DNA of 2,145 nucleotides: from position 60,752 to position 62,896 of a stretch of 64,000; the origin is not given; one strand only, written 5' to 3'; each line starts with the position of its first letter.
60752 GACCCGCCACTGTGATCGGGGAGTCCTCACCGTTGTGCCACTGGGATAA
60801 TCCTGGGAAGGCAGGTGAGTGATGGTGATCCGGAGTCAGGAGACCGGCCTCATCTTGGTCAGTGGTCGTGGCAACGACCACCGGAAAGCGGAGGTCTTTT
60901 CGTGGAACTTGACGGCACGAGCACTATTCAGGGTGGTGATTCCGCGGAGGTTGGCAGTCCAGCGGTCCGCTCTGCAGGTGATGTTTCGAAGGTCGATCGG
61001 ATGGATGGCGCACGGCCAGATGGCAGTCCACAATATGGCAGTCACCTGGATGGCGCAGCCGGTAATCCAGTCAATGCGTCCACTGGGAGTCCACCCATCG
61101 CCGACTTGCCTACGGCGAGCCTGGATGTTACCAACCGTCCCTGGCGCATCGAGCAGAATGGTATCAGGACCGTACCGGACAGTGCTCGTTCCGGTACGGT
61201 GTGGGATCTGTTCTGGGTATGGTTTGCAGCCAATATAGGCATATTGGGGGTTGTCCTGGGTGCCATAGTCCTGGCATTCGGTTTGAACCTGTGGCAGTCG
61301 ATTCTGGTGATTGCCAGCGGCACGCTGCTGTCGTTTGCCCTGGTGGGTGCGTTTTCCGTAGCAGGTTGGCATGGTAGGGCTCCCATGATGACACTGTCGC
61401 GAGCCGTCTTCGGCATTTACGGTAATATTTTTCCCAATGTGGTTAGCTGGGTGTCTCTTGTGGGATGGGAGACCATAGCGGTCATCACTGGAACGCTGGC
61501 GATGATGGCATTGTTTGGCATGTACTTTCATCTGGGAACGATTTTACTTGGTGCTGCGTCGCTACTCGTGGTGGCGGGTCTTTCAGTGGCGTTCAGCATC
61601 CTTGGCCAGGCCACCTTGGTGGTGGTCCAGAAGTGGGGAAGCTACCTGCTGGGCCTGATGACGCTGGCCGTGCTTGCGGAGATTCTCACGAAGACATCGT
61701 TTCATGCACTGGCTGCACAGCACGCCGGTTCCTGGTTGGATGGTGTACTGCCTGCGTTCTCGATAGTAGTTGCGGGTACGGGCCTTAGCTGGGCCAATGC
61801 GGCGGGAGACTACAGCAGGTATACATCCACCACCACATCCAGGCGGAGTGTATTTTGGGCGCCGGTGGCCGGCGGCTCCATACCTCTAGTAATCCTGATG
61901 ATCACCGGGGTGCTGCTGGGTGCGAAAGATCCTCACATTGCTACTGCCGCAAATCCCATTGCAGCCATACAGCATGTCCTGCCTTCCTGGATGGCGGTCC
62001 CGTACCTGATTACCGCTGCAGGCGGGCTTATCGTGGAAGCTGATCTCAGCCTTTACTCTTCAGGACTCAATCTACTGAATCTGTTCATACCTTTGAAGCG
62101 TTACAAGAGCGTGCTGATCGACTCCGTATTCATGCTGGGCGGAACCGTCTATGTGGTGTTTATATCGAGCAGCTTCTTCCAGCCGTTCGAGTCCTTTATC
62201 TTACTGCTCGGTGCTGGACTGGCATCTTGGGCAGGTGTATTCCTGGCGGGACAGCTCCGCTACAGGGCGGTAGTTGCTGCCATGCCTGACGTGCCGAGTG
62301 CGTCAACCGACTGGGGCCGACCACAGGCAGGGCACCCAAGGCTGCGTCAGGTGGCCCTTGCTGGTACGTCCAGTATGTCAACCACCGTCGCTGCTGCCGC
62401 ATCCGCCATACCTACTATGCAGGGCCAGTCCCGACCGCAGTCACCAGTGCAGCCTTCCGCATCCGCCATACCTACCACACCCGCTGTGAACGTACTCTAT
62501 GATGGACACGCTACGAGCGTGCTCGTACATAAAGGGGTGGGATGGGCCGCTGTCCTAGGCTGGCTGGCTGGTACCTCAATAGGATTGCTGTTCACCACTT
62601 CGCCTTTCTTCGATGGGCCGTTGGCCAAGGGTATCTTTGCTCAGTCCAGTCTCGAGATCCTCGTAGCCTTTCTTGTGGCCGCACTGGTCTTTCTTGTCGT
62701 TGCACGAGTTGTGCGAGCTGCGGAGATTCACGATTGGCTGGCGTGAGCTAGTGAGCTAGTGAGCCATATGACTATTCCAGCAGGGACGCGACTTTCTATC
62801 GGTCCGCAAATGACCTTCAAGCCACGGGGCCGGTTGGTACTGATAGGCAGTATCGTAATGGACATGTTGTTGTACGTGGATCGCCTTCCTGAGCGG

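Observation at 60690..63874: Cobalamin riboswitch controlling an NCS1 permease plus PfkB-type kinase: candidate undescribed B12-precursor salvage module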

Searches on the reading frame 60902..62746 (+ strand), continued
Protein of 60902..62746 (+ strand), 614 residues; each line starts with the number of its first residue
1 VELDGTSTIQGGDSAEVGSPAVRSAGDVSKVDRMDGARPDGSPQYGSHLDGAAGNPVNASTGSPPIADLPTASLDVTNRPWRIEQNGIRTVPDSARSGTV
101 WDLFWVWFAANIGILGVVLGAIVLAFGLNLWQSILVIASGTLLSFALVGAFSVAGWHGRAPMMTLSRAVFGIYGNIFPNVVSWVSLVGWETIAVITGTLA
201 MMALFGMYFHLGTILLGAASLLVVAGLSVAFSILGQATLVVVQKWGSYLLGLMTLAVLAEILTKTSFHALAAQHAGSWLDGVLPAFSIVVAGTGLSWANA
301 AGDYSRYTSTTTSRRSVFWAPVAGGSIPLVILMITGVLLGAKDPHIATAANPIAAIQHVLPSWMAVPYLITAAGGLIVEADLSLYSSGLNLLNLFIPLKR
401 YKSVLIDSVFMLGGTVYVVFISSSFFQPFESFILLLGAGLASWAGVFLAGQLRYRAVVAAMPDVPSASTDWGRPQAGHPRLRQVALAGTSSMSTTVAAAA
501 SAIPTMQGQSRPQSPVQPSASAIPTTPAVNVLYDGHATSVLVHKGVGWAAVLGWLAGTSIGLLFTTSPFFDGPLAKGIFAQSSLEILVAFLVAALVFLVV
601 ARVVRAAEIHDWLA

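Call 75: search_protein_families(library=pfam, proteins=[L068:1-978:-, L068:993-3536:-, L075:847-2169:+, L075:3356-4552:+, L075:6755-7696:-, L075:8564-10009:-, L080:1-713:-, L080:749-1675:-, L020:1112-2668:+, L020:37-474:+], max_evalue=0.0001)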
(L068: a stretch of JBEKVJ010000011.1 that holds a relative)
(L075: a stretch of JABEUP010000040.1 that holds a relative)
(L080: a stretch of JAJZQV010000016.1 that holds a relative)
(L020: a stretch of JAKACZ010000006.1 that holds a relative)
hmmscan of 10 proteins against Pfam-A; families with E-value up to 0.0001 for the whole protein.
L068:1-978:- (326 aa): 1 family
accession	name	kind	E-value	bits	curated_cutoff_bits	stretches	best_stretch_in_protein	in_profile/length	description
PF00171.27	Aldedh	-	1.6e-106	357.1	23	1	36-326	6-295/461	Aldehyde dehydrogenase family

L068:993-3536:- (847 aa): 6 families
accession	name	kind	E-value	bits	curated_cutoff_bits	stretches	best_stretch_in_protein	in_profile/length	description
PF02589.21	LUD_dom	-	1.3e-61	208.1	22.6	2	146-360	1-164/189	LUD domain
PF13183.11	Fer4_8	-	2.8e-12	47.4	27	1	390-460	2-68/68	4Fe-4S dicluster domain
PF11870.13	LutB_C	-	3.3e-08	34.2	26.8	1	477-553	19-86/88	Lactate utilisation protein B, C-terminal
PF13237.11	Fer4_10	-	2.6e-06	27.7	25.5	0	388-408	4-22/53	4Fe-4S dicluster domain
PF13187.11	Fer4_9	-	1.4e-05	25.4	27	0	389-404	33-48/52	4Fe-4S dicluster domain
PF12798.12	Fer4_3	-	8.6e-05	23.5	27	0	447-460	2-15/15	4Fe-4S binding domain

L075:847-2169:+ (440 aa): 3 families
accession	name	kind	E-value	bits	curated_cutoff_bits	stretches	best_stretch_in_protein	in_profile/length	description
PF04055.27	Radical_SAM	-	1.5e-17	64.7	29.5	1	31-185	3-144/166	Radical SAM superfamily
PF02810.21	SEC-C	-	2.4e-10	40.5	20.4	1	418-434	1-17/19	SEC-C motif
PF13186.11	SPASM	-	2.7e-09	37.6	21.5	1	281-340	6-67/67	Iron-sulfur cluster-binding domain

L075:3356-4552:+ (398 aa): 2 families
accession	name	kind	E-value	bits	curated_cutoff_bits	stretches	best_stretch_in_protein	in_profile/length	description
PF07992.20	Pyr_redox_2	-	1.5e-16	61.1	26.1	1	4-119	2-123/291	Pyridine nucleotide-disulphide oxidoreductase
PF01266.30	DAO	-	1.3e-07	32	27.9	1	4-37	1-34/353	FAD dependent oxidoreductase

L075:6755-7696:- (313 aa): 0 families

L075:8564-10009:- (481 aa): 3 families
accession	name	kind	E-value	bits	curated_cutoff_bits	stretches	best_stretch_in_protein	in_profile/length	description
PF01977.22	UbiD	-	1.8e-51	174.7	23.3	1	118-315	5-205/206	3-octaprenyl-4-hydroxybenzoate carboxy-lyase Rift-related domain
PF20696.2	UbiD_C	-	7.6e-31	107.2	24.2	1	320-442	2-127/127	3-octaprenyl-4-hydroxybenzoate carboxy-lyase C-terminal domain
PF20695.2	UbiD_N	-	1.3e-07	32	24.3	1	25-94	9-69/78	3-octaprenyl-4-hydroxybenzoate carboxy-lyase N-terminal domain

L080:1-713:- (237 aa): 1 family
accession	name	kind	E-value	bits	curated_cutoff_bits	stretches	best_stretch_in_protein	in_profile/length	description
PF00586.29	AIRS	-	3.2e-06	28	24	1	28-133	3-112/112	AIR synthase related protein, N-terminal domain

L080:749-1675:- (308 aa): 1 family
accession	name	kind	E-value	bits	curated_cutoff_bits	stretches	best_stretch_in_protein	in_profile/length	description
PF00590.25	TP_methylase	-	3.5e-46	158.3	27.8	1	53-263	2-210/212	Tetrapyrrole (Corrin/Porphyrin) Methylases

L020:1112-2668:+ (518 aa): 3 families
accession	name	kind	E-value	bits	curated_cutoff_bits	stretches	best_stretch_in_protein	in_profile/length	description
PF07685.20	GATase_3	-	1.3e-52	178.7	27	1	256-447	1-195/196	CobB/CobQ-like glutamine amidotransferase domain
PF01656.29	CbiA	-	2.3e-25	89.4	25.4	1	5-231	1-115/125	CobQ/CobB/MinD/ParA nucleotide binding domain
PF13500.12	AAA_26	-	1.8e-20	74.1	27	1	4-232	2-195/198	AAA domain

L020:37-474:+ (145 aa): 0 families

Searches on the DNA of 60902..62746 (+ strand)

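Call 16: search_rna_families(sources=[L010, L018, L021, L025, L020, L026, L038, L031, L045, L068, L075, L081, L029, L034, L028, L007], threshold=gathering)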
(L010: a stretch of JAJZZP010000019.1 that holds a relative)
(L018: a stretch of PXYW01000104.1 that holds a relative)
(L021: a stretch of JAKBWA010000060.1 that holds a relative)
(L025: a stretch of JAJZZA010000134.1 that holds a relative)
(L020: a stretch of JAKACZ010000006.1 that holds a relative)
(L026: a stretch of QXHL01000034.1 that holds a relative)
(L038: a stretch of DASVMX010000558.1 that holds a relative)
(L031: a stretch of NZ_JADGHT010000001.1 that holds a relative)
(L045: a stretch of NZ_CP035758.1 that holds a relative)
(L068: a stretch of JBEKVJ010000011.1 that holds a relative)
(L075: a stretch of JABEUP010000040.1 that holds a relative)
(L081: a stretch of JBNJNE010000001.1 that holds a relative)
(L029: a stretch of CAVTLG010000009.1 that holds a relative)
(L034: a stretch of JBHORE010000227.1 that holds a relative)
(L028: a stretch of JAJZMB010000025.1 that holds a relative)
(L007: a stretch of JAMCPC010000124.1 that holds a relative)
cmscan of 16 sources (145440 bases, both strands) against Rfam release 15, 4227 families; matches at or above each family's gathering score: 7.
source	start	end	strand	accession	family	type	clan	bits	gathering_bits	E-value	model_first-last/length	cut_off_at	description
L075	4730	4922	+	RF00174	Cobalamin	Cis-reg; riboswitch;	CL00101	126.7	31.5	4.3e-31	1-189/189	no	Cobalamin riboswitch aptamer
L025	295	472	+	RF00174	Cobalamin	Cis-reg; riboswitch;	CL00101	124.1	31.5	2.5e-30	1-189/189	no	Cobalamin riboswitch aptamer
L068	4721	4918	+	RF00174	Cobalamin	Cis-reg; riboswitch;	CL00101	123.7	31.5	3e-30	1-189/189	no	Cobalamin riboswitch aptamer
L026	3532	3750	+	RF00174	Cobalamin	Cis-reg; riboswitch;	CL00101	110.3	31.5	2.1e-26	1-189/189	no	Cobalamin riboswitch aptamer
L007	97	294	+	RF00174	Cobalamin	Cis-reg; riboswitch;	CL00101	104.7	31.5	8.7e-25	1-189/189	no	Cobalamin riboswitch aptamer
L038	3553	3768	+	RF00174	Cobalamin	Cis-reg; riboswitch;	CL00101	100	31.5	1.8e-23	1-189/189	no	Cobalamin riboswitch aptamer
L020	3589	3751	+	RF00174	Cobalamin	Cis-reg; riboswitch;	CL00101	78.4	31.5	2.9e-17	1-189/189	no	Cobalamin riboswitch aptamer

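Call 55: search_rna_families(sources=[L032, L035, L080, L005, L006, L008, L009, L086, L087, L088, L036], threshold=gathering)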
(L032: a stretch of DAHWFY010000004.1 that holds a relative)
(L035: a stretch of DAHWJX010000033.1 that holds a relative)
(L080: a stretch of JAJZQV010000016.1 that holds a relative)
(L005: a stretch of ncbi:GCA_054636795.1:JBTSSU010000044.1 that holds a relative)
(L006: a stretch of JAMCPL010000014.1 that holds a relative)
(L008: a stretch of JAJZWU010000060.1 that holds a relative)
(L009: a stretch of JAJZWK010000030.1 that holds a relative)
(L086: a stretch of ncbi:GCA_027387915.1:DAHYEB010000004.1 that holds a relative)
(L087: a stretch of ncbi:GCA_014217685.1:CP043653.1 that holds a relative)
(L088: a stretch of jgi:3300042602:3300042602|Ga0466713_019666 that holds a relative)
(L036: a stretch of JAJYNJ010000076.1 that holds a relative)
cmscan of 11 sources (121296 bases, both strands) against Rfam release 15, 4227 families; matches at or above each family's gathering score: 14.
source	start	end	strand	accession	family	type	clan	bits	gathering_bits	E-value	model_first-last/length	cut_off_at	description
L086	10964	11315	-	RF00023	tmRNA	Gene;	CL00001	163.3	47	2.5e-64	1-374/374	no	transfer-messenger RNA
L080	4847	5037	+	RF00174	Cobalamin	Cis-reg; riboswitch;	CL00101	121.4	31.5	1.2e-29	13-178/189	no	Cobalamin riboswitch aptamer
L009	4762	4945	+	RF00174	Cobalamin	Cis-reg; riboswitch;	CL00101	109.3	31.5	3.4e-26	1-189/189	no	Cobalamin riboswitch aptamer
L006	4785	4965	+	RF00174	Cobalamin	Cis-reg; riboswitch;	CL00101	106.2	31.5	2.6e-25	1-189/189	no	Cobalamin riboswitch aptamer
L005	7974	8152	+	RF00174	Cobalamin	Cis-reg; riboswitch;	CL00101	105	31.5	5.8e-25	1-189/189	no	Cobalamin riboswitch aptamer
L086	2948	3145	+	RF00174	Cobalamin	Cis-reg; riboswitch;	CL00101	103.7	31.5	1.4e-24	1-189/189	no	Cobalamin riboswitch aptamer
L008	1424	1627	+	RF00174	Cobalamin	Cis-reg; riboswitch;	CL00101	100.3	31.5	1.2e-23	1-189/189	no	Cobalamin riboswitch aptamer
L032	3602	3773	+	RF00174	Cobalamin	Cis-reg; riboswitch;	CL00101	96.5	31.5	1.6e-22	1-189/189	no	Cobalamin riboswitch aptamer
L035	2042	2227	+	RF00174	Cobalamin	Cis-reg; riboswitch;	CL00101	92.9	31.5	1.7e-21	1-189/189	no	Cobalamin riboswitch aptamer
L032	6649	6734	-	RF00005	tRNA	Gene; tRNA;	CL00001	60.1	29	3.1e-10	1-71/71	no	tRNA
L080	6998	7082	-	RF00005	tRNA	Gene; tRNA;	CL00001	51.6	29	6.7e-08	1-71/71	no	tRNA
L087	10948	11033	+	RF01750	ZMP-ZTP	Cis-reg; riboswitch;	-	50.4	39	5.8e-05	1-86/86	no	ZMP/ZTP riboswitch aptamer (pfl RNA motif)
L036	7572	7718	+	RF00174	Cobalamin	Cis-reg; riboswitch;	CL00101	48.7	31.5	7.4e-09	1-189/189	no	Cobalamin riboswitch aptamer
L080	1703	1845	-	RF00174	Cobalamin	Cis-reg; riboswitch;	CL00101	32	31.5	0.00045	1-189/189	no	Cobalamin riboswitch aptamer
